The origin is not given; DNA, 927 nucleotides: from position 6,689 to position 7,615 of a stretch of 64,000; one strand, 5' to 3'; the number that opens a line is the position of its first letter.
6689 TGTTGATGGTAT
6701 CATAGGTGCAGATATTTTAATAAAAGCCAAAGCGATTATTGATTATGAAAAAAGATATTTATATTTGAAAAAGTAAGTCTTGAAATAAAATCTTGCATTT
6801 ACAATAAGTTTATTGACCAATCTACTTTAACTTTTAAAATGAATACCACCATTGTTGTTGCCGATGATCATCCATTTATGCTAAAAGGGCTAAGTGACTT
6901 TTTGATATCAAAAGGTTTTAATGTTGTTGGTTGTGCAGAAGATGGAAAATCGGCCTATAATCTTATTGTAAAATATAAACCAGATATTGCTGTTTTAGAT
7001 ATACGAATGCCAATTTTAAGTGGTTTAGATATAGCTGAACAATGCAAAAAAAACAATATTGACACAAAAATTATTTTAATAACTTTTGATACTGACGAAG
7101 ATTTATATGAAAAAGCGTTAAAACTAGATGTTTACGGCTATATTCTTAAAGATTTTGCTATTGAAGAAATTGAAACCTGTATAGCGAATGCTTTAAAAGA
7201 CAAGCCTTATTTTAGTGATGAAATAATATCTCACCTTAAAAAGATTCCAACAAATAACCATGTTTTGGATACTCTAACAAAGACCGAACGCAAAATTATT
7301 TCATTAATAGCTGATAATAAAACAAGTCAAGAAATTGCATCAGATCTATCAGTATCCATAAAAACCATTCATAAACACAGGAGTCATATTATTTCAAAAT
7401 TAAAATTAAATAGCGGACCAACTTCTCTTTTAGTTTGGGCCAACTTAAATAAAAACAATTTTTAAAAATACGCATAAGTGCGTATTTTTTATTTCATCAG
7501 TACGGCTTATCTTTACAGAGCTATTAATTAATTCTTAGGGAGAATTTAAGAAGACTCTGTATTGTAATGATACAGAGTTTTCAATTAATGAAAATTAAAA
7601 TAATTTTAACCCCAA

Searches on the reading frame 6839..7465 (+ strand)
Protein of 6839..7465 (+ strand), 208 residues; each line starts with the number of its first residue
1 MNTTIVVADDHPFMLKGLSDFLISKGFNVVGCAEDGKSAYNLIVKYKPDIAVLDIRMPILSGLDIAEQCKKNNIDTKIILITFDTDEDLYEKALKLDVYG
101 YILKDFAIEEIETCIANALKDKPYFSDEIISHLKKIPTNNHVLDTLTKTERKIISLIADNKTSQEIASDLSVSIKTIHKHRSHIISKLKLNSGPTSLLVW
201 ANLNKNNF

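Call 28: search_protein_families(library=pfam, proteins=[window:6839-7465:+])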
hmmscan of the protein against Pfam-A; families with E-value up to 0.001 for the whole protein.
window:6839-7465:+ (208 aa): 4 families
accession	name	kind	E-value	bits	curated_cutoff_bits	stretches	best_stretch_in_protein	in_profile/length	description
PF00072.30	Response_reg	-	9e-25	87.4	30.2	1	5-114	1-109/111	Response regulator receiver domain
PF00196.25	GerE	-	2.2e-12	46.8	23.5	1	144-192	1-49/57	Bacterial regulatory proteins, luxR family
PF08281.18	Sigma70_r4_2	-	1.1e-05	25.4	25.7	1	142-186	7-52/54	Sigma-70, region 4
PF04545.22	Sigma70_r4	-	7.7e-05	22.6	24.1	1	142-189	1-49/50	Sigma-70, region 4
